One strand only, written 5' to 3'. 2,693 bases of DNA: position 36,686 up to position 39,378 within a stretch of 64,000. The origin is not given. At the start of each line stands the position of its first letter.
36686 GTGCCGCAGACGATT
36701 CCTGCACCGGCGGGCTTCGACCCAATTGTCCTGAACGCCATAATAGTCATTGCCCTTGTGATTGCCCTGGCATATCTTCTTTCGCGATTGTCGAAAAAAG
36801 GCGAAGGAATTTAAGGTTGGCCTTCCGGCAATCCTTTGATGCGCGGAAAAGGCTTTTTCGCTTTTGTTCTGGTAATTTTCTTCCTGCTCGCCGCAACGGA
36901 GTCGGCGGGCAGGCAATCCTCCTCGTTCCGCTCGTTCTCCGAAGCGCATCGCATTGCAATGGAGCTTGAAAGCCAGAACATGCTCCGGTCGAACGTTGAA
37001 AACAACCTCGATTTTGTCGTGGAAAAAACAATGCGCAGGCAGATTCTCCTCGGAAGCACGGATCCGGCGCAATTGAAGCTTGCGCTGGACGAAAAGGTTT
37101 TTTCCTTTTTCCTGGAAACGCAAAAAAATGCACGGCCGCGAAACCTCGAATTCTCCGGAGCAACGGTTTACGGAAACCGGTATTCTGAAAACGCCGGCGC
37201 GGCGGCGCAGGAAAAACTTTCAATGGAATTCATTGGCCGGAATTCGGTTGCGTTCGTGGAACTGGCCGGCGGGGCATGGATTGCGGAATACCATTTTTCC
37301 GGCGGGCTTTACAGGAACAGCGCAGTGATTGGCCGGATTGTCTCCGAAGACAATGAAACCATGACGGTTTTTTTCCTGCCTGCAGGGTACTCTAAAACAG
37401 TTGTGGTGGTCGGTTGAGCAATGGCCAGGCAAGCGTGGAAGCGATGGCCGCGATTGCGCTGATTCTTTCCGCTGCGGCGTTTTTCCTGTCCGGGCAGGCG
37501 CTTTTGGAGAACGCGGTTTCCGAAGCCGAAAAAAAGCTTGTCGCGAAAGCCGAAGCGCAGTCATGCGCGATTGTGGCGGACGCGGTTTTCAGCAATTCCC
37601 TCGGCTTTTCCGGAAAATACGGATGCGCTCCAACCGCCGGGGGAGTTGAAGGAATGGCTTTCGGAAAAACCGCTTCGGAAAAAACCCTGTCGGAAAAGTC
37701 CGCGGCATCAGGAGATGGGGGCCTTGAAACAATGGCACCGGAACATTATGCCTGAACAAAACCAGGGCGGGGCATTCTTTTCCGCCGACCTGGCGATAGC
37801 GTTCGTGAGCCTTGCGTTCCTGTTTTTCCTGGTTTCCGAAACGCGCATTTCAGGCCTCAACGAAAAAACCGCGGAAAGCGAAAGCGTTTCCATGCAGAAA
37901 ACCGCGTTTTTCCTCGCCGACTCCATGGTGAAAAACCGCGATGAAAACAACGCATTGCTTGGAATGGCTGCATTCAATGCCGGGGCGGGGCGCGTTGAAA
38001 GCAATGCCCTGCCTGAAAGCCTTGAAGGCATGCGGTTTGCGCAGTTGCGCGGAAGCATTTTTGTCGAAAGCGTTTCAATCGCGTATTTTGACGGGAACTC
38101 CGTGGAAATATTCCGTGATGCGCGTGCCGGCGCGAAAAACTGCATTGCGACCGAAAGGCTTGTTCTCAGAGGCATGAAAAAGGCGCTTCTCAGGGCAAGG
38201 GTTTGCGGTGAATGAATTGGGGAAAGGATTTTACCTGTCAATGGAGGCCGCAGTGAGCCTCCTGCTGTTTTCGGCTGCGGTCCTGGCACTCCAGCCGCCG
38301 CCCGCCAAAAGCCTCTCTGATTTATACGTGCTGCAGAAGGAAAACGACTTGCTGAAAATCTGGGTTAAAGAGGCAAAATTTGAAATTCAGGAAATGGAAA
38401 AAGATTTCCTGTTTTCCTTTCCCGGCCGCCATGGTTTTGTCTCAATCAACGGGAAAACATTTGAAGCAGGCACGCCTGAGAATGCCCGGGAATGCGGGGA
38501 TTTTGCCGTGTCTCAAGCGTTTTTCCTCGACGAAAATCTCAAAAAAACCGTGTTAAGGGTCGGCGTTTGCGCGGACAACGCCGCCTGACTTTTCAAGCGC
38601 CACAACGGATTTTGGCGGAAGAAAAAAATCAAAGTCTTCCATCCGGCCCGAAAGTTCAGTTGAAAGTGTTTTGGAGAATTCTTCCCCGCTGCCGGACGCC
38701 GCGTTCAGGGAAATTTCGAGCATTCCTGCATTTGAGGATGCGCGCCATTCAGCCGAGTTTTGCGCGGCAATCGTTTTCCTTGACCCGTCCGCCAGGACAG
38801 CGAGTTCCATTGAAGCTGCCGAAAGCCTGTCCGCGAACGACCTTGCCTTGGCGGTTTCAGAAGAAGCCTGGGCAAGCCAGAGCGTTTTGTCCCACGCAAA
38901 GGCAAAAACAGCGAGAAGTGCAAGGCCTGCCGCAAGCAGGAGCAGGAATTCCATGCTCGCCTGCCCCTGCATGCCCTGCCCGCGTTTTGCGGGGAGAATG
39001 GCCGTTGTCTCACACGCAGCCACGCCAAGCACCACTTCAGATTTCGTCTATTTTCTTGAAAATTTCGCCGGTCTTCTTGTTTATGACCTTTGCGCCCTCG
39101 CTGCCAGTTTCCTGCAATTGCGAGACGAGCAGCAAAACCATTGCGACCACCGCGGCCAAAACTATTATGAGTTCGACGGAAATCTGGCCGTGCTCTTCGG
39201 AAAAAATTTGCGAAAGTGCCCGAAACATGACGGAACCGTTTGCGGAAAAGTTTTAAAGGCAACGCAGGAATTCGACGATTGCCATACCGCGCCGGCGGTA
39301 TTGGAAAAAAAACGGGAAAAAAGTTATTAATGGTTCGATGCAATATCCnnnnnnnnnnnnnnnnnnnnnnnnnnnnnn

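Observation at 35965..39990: Second pilin-like gene block (six class III signal-peptide proteins) flanked by an ArsR-type membrane regulator and an M50 site-2 protease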

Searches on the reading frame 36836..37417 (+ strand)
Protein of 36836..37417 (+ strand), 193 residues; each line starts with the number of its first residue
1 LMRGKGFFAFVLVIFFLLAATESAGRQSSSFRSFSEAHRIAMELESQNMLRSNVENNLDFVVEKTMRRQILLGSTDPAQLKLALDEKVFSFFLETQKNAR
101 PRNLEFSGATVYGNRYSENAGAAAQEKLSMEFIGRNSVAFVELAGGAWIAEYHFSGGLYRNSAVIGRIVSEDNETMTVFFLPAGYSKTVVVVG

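Call 3: search_protein_families(library=pfam, max_evalue=0.1, proteins=[window:36836-37417:+])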
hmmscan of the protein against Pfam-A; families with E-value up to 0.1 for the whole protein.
window:36836-37417:+ (193 aa): 1 family
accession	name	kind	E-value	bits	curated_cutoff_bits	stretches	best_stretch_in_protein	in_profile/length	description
PF23468.1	ARC6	-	0.074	12.9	24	0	32-87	43-99/188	Plastid division regulator alpha solenoid domain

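Call 12: search_protein_families(library=ncbifam, max_evalue=0.01, proteins=[window:36839-37417:+])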
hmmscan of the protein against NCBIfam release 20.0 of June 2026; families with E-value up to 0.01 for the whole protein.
window:36839-37417:+ (192 aa): 0 families

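Call 51: find_homologous_proteins(query=window:36839-37417:+, max_evalue=0.001)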
Query window:36839-37417:+ (192 aa): 3 proteins with E <= 0.001 among 267 candidates.
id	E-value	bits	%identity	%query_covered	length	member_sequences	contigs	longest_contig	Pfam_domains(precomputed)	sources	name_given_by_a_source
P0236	2.2e-117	407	100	100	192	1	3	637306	-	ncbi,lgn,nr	ncbi:MAG: hypothetical protein HY394_06050 [Candidatus Diapherotrites archaeon]|nr:hypothetical prot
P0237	5.2e-100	351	85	100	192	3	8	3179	-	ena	-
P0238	1.9e-75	271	68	99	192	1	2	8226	-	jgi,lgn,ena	-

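Call 55: search_solved_structures(query=A2, max_evalue=1)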
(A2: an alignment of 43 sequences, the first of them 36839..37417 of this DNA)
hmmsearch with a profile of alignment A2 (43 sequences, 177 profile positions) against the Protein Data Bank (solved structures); distinct sequences matched with E-value up to 1: 3.
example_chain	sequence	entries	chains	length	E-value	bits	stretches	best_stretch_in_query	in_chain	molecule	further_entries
7mq3_A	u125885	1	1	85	0.21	14.9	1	43-91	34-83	Copper-sensing transcriptional repressor csoR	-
3jbn_W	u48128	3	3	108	0.32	14.2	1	55-125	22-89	40S ribosomal protein eS17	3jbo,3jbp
7mq1_A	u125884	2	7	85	0.43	13.8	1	43-91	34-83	Copper-sensing transcriptional repressor csoR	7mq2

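Call 62: predict_structure(alignment_id=A3)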
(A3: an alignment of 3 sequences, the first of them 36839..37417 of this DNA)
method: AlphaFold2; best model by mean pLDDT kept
length: 192 residues; sequences in the alignment: 3
mean_pLDDT: 42.2   pTM: 0.26
mean pLDDT of the five models: 42.2, 38.1, 36.5, 36.3, 35.9
residues with pLDDT >= 90: 0; 70-90: 1; 50-70: 45; < 50: 146
segments of 3 or more residues with pLDDT < 50: 1-7, 16-58, 76-85, 87-139, 141-148, 152-161, 180-192
pLDDT, mean of each block of 10 residues (from residue 1): 44 55 34 35 36 47 58 51 47 37 23 24 39 43 44 43 52 52 41 31
secondary structure, 60 per line:
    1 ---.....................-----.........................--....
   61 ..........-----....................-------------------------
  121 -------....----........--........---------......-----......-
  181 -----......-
elements in order: H4-24 H30-54 H57-70 H76-95 E128-131 E136-143 E146-153 E163-168 E174-179 E186-191

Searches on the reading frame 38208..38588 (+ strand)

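Call 3: search_protein_families(library=pfam, max_evalue=0.1, proteins=[window:38208-38588:+])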
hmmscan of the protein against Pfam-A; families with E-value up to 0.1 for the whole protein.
window:38208-38588:+ (126 aa): 1 family
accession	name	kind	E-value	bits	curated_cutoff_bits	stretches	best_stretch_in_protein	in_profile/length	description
PF10270.14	MMgT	-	0.0071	17.3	23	1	11-83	41-114/118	Membrane magnesium transporter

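Call 12: search_protein_families(library=ncbifam, max_evalue=0.01, proteins=[window:38208-38588:+])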
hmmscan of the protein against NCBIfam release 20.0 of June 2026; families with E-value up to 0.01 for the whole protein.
window:38208-38588:+ (126 aa): 0 families

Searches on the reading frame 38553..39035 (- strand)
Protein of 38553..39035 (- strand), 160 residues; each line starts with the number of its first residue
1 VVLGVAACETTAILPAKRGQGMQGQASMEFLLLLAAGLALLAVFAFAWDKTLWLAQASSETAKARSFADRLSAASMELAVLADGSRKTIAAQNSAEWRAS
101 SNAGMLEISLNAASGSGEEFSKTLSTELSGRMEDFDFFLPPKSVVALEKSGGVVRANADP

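Call 3: search_protein_families(library=pfam, max_evalue=0.1, proteins=[window:38553-39035:-])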
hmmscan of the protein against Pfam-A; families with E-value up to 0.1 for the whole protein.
window:38553-39035:- (160 aa): 1 family
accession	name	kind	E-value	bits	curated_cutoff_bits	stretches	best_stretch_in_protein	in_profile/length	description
PF04021.17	Class_IIIsignal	-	0.034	14.6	23.7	1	24-45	3-24/27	Class III signal peptide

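Call 12: search_protein_families(library=ncbifam, max_evalue=0.01, proteins=[window:38553-38972:-])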
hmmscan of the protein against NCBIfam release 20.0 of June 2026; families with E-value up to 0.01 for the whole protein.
window:38553-38972:- (139 aa): 0 families

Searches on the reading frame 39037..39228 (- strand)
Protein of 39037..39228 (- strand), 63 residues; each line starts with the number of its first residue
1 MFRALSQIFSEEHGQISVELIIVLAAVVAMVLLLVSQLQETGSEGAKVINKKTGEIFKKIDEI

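Call 3: search_protein_families(library=pfam, max_evalue=0.1, proteins=[window:39037-39228:-])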
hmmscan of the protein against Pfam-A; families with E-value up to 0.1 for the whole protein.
window:39037-39228:- (63 aa): 2 families
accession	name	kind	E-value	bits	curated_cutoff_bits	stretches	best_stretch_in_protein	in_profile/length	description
PF04021.17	Class_IIIsignal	-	0.029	14.8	23.7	1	14-33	3-22/27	Class III signal peptide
PF16982.10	Flp1_like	-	0.062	13.2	33.5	0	8-40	2-34/49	Putative Flagellin, Flp1-like, domain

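Call 12: search_protein_families(library=ncbifam, max_evalue=0.01, proteins=[window:39037-39228:-])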
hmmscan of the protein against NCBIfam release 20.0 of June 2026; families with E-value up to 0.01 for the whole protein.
window:39037-39228:- (63 aa): 0 families

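Call 66: search_protein_families(library=pfam, alignment_id=A4, max_evalue=0.01)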
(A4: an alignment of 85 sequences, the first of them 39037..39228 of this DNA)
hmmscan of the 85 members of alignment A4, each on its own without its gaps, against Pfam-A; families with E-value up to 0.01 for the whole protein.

A. member 1, window:39037-39228:- (63 aa): 0 families

B. families by the number of members that match (of 85 scanned): 9 families
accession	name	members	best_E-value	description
PF04021.17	Class_IIIsignal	41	1.1e-07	Class III signal peptide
PF16982.10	Flp1_like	2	9.6e-05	Putative Flagellin, Flp1-like, domain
PF13314.11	DUF4083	2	0.0024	Domain of unknown function (DUF4083)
PF14296.11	O-ag_pol_Wzy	1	0.00048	O-antigen polysaccharide polymerase Wzy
PF09227.15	Bubble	1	0.00082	Bubble protein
PF17537.7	DUF5455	1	0.0012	Family of unknown function (DUF5455)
PF25288.1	PIEZO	1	0.0014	Piezo-type mechanosensitive ion channel homolog domain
PF24310.1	THSD1_D2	1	0.0039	THSD1 second Ig-like domain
PF12028.13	DUF3515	1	0.0064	Protein of unknown function (DUF3515)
